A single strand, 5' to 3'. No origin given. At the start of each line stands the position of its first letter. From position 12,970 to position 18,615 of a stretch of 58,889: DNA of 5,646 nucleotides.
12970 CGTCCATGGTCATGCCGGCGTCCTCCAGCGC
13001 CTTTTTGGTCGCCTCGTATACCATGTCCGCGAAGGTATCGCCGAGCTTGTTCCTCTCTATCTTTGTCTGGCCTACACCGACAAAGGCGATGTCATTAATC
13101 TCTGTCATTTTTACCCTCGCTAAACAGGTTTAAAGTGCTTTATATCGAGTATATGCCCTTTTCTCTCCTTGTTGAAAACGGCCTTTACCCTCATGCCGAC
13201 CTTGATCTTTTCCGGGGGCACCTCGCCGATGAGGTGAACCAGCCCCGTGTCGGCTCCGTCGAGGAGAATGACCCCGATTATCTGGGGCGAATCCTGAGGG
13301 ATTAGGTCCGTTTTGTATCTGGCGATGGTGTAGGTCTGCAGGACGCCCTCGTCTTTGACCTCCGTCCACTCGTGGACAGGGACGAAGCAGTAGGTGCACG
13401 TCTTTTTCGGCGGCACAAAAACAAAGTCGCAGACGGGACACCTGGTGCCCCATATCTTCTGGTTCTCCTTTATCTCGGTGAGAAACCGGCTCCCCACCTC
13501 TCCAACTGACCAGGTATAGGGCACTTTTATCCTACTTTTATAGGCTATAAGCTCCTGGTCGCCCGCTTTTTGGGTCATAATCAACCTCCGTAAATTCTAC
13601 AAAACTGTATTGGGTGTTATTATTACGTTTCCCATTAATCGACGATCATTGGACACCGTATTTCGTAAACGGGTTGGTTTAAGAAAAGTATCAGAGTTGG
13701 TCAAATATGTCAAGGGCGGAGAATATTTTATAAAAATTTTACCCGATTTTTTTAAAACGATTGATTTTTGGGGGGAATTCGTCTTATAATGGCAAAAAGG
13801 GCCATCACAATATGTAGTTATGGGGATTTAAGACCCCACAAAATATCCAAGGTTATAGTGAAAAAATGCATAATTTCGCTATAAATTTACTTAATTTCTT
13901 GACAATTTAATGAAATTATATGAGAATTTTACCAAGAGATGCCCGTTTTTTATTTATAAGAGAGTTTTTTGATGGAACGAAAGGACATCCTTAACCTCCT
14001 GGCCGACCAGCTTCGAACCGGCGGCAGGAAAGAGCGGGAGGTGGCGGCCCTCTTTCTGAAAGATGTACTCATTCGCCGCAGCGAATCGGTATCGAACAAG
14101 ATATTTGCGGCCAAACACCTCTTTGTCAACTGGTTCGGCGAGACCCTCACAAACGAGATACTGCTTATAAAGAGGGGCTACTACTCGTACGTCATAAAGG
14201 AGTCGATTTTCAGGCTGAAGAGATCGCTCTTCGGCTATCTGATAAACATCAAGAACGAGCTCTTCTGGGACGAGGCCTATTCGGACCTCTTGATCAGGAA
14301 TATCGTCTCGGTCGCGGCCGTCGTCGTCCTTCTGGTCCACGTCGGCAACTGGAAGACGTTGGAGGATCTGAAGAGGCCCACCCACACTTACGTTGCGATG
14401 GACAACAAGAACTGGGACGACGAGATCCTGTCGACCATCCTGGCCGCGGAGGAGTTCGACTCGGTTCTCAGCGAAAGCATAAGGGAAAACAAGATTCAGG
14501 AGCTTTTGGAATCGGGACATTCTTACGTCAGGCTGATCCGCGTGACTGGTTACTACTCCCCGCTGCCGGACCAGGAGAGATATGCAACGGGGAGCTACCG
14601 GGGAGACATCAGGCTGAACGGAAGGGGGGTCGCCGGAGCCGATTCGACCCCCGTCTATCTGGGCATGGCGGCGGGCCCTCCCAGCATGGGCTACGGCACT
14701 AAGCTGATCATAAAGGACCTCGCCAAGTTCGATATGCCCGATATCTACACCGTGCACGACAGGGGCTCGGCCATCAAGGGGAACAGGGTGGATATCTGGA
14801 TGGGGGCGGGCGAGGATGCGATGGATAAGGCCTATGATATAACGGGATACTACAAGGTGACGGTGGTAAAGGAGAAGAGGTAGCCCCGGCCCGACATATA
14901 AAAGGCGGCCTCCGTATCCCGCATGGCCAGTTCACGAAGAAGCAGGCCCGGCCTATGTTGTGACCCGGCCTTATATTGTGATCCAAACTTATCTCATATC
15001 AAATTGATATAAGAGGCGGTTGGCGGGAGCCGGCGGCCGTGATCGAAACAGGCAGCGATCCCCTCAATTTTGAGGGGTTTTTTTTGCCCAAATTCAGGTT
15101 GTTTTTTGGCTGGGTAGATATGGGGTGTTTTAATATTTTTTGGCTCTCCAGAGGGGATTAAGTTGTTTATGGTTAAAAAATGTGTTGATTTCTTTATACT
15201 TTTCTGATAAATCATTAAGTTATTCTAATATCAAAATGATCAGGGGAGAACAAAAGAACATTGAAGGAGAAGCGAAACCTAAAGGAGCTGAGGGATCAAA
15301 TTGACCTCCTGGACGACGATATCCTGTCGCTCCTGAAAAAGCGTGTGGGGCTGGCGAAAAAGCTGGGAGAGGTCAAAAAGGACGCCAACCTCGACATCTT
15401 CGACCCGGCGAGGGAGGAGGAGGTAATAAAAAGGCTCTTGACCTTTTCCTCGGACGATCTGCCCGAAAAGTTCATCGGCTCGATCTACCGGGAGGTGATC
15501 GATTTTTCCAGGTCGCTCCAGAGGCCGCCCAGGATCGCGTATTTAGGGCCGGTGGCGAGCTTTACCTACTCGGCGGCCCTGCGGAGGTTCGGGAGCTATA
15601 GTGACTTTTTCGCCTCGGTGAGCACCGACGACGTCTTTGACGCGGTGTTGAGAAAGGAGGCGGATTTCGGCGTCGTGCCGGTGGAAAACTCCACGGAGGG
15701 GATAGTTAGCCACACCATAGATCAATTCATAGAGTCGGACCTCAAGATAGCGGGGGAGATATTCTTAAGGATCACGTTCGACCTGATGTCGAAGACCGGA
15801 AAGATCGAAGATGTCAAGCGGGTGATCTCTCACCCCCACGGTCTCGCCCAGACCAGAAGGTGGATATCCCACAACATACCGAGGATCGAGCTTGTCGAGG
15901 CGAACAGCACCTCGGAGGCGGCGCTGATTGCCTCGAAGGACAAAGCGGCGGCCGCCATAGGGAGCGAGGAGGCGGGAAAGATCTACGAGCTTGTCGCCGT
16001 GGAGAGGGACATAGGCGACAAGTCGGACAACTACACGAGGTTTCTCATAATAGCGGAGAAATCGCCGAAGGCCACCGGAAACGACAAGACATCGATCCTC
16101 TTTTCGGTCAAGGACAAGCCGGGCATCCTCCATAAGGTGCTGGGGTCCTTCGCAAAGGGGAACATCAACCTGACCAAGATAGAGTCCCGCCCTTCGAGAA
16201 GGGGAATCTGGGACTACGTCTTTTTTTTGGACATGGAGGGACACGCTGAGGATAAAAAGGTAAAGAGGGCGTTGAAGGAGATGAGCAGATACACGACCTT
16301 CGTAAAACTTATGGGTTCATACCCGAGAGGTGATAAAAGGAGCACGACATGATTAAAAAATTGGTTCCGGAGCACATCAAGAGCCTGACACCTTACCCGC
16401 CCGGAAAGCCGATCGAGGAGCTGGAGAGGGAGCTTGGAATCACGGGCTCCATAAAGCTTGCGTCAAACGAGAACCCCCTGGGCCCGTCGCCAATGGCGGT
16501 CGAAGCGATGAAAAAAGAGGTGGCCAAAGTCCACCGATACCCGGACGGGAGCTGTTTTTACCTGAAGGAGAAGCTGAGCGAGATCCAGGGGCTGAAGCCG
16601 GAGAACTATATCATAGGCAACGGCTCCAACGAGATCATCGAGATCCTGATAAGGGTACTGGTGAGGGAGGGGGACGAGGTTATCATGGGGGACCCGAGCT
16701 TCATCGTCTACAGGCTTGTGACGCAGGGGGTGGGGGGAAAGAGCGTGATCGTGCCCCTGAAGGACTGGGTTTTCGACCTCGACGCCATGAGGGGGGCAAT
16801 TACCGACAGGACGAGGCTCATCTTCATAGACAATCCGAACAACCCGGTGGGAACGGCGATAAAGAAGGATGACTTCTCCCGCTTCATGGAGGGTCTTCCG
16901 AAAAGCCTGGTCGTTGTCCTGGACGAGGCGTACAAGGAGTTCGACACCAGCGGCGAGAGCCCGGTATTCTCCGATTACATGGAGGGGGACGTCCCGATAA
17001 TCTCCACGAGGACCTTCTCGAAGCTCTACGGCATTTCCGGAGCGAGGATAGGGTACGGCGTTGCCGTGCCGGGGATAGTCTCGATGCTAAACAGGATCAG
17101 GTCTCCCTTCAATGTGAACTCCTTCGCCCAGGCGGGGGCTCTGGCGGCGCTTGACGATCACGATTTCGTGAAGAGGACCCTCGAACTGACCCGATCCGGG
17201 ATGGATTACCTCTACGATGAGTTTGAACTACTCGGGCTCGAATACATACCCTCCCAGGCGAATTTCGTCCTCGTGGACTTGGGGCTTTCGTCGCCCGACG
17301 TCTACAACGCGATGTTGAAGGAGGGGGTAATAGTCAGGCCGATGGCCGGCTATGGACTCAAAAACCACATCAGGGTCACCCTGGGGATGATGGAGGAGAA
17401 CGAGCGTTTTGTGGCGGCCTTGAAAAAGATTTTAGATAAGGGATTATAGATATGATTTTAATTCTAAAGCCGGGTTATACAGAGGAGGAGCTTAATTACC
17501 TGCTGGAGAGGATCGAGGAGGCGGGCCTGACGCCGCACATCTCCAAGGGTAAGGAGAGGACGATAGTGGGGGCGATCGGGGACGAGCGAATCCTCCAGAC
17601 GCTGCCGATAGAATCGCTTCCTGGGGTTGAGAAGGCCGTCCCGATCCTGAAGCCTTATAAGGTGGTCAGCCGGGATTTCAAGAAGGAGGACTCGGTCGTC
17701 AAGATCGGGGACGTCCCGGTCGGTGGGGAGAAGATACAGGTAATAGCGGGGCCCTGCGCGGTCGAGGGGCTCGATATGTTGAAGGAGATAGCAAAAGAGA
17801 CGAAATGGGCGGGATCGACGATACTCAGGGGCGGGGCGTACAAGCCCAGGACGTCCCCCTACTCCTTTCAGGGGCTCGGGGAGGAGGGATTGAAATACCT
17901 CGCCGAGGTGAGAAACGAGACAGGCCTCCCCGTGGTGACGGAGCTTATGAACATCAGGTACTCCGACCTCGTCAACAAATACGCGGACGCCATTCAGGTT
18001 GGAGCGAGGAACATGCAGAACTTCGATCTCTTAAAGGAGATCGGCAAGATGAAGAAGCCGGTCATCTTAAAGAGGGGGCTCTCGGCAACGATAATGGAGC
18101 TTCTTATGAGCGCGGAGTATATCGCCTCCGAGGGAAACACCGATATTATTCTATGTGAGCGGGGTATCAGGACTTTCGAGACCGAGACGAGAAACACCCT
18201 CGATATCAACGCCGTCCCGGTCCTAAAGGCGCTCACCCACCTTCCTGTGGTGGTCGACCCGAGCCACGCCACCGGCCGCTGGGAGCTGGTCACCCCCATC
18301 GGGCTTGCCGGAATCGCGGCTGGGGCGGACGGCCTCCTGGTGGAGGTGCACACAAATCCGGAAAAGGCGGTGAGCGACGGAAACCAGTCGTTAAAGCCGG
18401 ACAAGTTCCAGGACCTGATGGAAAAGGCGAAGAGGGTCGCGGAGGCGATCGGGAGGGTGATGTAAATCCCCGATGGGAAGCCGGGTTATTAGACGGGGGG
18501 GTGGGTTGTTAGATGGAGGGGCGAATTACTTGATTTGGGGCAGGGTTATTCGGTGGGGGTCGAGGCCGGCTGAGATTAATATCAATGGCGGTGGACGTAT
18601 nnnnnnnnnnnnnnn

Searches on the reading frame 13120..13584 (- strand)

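Call 40: search_protein_families(library=pfam, max_evalue=1e-8, proteins=[window:13120-13584:-])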
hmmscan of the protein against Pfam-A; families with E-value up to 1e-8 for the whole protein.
window:13120-13584:- (154 aa): 1 family
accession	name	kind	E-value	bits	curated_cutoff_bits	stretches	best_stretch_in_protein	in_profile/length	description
PF01796.24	OB_ChsH2_C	-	3.8e-14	52.8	27.1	1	73-137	1-64/65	ChsH2, C-terminal OB-fold domain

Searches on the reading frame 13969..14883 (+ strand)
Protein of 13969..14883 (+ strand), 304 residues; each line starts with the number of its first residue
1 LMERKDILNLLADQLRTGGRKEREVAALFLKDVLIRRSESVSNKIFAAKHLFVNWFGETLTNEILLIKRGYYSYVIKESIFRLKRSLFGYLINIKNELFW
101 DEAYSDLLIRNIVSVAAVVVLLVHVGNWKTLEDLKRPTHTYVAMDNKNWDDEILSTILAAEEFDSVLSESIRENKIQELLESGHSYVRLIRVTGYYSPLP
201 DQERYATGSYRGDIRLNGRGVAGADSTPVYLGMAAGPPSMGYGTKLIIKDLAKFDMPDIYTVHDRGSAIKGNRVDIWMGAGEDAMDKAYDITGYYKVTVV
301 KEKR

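Call 41: search_protein_families(library=pfam, max_evalue=1e-8, proteins=[window:13969-14883:+])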
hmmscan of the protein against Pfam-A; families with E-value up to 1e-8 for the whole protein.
window:13969-14883:+ (304 aa): 1 family
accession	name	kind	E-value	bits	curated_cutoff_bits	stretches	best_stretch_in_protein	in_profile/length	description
PF06725.17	3D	-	6.4e-09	36.3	23.8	0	237-299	7-70/72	3D domain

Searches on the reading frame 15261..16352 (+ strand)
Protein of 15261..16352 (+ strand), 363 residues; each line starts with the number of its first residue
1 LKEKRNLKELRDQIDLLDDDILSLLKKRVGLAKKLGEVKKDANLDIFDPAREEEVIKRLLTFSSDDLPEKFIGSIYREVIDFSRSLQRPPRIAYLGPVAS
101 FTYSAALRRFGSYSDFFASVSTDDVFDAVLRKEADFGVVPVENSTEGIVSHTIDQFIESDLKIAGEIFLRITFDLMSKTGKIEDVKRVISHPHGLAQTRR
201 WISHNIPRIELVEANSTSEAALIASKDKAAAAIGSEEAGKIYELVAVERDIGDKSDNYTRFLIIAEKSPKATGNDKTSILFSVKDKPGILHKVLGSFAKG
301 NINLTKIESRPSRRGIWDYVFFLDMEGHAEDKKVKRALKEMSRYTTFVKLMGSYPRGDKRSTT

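Call 41: search_protein_families(library=pfam, max_evalue=1e-8, proteins=[window:15261-16352:+])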
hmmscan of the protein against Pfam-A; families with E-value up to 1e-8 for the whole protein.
window:15261-16352:+ (363 aa): 3 families
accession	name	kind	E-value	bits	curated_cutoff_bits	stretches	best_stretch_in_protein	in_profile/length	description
PF00800.23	PDT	-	9.3e-57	192.2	25.2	1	92-268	1-180/181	Prephenate dehydratase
PF01817.26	CM_2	-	7.7e-23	80.9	27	1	10-88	1-80/80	Chorismate mutase type II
PF01842.31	ACT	-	4.6e-14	52.3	27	1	277-340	1-63/66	ACT domain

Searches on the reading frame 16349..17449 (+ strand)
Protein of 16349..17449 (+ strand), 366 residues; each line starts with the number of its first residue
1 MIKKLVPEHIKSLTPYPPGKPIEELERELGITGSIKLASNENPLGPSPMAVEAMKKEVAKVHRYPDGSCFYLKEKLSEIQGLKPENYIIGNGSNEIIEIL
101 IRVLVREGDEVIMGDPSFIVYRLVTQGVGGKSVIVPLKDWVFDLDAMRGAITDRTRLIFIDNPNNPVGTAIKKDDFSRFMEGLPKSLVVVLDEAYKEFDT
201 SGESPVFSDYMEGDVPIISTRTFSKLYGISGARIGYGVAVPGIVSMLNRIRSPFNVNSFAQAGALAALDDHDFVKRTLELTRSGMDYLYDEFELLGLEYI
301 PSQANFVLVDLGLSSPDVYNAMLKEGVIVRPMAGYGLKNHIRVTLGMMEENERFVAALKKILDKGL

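Call 41: search_protein_families(library=pfam, max_evalue=1e-8, proteins=[window:16349-17449:+])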
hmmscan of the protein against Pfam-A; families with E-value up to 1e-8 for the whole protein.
window:16349-17449:+ (366 aa): 1 family
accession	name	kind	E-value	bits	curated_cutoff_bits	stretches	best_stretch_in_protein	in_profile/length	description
PF00155.27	Aminotran_1_2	-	4.1e-54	184.6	19.7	1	35-358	4-361/361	Aminotransferase class I and II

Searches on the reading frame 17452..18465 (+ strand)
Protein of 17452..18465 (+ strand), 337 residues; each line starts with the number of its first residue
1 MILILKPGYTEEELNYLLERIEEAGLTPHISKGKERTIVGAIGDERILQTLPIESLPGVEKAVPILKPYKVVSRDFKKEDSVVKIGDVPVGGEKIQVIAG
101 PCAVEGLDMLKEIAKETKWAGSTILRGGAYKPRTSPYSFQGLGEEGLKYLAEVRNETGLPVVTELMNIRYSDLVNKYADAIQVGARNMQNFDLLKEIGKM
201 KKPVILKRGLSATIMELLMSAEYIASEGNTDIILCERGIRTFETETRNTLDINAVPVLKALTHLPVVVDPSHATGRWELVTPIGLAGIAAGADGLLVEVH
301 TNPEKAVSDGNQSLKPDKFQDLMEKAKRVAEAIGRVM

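Call 41: search_protein_families(library=pfam, max_evalue=1e-8, proteins=[window:17452-18465:+])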
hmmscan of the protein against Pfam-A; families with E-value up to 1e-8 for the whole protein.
window:17452-18465:+ (337 aa): 3 families
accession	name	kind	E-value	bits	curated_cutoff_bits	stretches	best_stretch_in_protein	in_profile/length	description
PF00793.26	DAHP_synth_1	-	1.3e-79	267.4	25.5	1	91-332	13-267/270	DAHP synthetase I family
PF18152.6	DAHP_snth_FXD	-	2.1e-23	82.3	27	1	1-67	1-67/67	DAHP synthase ferredoxin-like domain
PF03102.20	NeuB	-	4e-10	40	22.1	1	137-335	48-238/241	NeuB family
